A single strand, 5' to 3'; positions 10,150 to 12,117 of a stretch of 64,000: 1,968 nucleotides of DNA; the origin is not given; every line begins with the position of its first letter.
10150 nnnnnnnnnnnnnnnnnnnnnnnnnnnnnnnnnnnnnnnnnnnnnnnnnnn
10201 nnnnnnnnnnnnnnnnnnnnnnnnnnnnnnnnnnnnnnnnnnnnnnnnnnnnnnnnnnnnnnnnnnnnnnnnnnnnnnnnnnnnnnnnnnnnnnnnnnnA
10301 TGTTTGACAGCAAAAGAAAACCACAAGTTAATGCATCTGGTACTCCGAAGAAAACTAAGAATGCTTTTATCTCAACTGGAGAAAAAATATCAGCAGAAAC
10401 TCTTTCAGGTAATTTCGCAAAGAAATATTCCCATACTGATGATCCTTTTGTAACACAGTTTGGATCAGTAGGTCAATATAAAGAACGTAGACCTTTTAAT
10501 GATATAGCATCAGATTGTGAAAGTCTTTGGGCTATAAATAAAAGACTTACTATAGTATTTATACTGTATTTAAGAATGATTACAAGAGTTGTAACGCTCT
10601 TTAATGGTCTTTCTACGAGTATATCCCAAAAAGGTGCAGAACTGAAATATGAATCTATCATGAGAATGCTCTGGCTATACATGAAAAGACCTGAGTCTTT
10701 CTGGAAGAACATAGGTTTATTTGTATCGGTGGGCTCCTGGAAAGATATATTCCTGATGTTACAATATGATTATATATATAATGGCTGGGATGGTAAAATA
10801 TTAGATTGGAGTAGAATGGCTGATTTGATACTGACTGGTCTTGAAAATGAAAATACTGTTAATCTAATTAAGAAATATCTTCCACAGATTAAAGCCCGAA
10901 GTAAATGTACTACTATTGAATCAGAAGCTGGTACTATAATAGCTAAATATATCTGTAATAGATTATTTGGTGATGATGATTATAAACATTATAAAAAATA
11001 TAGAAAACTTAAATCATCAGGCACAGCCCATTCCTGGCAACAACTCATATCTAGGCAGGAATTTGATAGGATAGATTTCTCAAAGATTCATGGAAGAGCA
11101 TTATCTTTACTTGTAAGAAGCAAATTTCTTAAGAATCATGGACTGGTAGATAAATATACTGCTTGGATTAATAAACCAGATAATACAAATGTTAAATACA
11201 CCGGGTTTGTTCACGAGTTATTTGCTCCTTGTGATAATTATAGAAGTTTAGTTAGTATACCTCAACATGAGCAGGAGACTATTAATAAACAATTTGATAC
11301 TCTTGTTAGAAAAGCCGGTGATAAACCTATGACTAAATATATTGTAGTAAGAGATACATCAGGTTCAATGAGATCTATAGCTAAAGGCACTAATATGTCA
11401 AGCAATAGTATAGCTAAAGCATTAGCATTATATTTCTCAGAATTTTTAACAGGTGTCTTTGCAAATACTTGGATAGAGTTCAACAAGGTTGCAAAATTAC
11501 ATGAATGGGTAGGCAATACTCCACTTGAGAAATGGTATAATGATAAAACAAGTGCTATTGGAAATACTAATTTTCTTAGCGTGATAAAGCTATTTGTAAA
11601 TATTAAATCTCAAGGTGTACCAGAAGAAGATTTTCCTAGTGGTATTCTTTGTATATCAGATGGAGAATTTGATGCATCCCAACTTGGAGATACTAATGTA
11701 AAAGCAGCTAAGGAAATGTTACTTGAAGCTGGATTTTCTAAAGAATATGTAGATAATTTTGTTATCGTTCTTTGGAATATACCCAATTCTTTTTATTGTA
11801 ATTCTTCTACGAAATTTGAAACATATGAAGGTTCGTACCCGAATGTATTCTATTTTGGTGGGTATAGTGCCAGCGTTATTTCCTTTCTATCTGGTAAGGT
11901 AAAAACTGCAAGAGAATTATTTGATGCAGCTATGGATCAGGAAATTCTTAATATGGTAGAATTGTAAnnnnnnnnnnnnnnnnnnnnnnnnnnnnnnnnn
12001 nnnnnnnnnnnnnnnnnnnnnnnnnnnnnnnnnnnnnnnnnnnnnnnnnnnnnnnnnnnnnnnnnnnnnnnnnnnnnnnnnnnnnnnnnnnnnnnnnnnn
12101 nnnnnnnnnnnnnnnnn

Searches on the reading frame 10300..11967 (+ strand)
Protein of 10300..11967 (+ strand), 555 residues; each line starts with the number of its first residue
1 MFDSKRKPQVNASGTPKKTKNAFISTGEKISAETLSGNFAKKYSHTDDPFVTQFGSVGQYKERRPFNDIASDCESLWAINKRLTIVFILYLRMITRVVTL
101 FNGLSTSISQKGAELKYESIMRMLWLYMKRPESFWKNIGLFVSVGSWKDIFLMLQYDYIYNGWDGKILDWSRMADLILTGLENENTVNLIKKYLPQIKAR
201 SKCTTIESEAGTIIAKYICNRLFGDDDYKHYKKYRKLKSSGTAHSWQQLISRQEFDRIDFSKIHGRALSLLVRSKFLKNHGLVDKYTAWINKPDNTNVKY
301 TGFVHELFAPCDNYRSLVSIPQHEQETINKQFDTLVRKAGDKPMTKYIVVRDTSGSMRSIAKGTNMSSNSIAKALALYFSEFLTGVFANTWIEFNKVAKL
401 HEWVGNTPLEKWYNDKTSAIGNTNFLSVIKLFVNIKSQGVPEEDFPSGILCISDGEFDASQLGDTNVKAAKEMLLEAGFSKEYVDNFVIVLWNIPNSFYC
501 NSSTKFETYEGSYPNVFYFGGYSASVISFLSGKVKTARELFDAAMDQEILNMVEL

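Call 31: search_protein_families(library=phrogs, proteins=[window:10300-11967:+], max_evalue=0.00001)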
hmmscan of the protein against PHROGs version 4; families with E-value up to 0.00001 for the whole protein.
window:10300-11967:+ (555 aa): 1 family
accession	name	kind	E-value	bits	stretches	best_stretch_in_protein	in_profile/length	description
phrog_850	-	DNA, RNA and nucleotide metabolism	2e-30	107.1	1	109-540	73-464/476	RNA-binding protein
